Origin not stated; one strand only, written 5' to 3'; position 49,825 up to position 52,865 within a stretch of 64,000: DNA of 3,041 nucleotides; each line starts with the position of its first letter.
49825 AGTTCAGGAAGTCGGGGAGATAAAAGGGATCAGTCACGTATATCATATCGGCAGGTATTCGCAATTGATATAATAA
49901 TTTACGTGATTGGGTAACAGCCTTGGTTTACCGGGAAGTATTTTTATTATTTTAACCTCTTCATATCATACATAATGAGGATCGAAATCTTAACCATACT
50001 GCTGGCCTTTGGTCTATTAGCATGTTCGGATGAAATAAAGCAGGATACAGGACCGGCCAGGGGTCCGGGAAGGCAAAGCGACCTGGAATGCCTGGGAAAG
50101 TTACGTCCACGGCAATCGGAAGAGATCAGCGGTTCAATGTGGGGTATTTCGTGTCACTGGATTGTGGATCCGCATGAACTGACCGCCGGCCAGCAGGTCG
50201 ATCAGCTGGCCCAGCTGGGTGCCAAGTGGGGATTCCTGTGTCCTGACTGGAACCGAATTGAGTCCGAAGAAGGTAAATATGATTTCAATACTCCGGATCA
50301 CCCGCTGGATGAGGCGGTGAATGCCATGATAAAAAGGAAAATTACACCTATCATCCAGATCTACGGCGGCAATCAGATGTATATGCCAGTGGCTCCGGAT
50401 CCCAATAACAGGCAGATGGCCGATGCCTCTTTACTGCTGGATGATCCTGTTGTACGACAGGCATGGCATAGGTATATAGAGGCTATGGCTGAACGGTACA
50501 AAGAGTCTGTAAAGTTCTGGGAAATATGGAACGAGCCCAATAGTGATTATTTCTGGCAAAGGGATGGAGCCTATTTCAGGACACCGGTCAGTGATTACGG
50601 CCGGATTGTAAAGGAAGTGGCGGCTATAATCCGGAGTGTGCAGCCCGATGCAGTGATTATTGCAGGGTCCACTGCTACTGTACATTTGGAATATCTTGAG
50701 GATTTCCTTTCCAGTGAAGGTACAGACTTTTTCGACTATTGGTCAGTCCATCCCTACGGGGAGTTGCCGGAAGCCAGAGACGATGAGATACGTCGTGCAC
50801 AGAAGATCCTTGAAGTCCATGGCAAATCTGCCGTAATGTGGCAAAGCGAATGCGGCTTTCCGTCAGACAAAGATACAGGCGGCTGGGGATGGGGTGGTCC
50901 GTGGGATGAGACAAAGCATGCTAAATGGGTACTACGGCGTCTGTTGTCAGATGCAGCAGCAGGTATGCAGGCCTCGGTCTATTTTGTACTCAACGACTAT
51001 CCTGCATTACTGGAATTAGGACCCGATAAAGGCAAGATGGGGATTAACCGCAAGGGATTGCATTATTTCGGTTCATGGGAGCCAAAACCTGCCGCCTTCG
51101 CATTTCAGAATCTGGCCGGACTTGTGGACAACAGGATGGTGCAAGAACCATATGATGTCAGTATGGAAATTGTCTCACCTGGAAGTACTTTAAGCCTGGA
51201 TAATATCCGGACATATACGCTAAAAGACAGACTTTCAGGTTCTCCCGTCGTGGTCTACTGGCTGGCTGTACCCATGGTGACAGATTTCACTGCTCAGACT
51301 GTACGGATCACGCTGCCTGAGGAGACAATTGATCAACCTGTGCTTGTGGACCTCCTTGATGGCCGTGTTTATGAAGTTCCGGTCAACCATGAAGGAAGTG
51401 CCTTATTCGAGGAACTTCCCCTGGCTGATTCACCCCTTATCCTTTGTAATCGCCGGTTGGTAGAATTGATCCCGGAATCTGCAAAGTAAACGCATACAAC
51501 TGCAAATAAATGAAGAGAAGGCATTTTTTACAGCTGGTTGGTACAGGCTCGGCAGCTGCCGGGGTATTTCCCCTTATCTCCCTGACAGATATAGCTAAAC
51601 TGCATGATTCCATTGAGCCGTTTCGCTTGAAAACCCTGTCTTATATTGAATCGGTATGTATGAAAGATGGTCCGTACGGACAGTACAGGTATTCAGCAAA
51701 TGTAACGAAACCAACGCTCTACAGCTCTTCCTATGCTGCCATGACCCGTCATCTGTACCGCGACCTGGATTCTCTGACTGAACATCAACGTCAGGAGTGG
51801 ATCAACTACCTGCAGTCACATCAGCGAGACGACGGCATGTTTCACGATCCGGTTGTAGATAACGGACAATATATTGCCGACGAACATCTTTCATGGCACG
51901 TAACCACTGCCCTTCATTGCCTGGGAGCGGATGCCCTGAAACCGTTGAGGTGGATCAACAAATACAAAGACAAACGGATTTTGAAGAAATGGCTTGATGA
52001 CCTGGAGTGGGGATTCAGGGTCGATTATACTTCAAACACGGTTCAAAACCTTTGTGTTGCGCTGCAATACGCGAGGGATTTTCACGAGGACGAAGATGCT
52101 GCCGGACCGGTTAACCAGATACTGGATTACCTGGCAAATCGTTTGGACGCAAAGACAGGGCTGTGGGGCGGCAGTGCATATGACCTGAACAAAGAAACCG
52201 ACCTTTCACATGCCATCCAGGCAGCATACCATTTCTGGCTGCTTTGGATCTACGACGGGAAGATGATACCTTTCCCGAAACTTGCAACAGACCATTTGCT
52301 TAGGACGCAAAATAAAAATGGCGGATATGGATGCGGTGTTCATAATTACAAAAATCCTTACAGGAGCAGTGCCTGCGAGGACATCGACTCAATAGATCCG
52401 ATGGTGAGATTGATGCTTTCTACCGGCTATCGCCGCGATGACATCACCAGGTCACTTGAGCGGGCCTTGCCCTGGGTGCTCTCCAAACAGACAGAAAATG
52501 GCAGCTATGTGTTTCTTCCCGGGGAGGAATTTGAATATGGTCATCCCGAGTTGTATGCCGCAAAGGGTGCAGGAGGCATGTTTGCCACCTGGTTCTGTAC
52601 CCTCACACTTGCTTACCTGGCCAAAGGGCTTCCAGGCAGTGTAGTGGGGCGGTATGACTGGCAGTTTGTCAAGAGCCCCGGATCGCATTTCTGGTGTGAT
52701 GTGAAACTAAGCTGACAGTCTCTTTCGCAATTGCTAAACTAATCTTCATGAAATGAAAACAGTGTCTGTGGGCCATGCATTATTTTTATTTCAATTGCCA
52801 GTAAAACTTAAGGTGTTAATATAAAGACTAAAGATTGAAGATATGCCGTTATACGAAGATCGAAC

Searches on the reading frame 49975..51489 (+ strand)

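Call 72: search_protein_families(library=pfam, proteins=[window:49975-51489:+], max_evalue=0.00001)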
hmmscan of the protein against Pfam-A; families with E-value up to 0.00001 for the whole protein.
window:49975-51489:+ (504 aa): 1 family
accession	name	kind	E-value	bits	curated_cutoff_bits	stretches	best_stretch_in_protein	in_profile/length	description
PF00150.24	Cellulase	-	2.4e-06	27.7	23.5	1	57-234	12-169/272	Cellulase (glycosyl hydrolase family 5)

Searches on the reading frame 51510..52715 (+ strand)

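Call 72: search_protein_families(library=pfam, proteins=[window:51510-52715:+], max_evalue=0.00001)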
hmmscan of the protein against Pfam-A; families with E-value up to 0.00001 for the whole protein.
window:51510-52715:+ (401 aa): 1 family
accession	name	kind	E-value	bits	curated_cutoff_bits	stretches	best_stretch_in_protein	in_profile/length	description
PF13243.12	SQHop_cyclase_C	-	9.4e-06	25.3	26.1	0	257-333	210-284/319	Squalene-hopene cyclase C-terminal domain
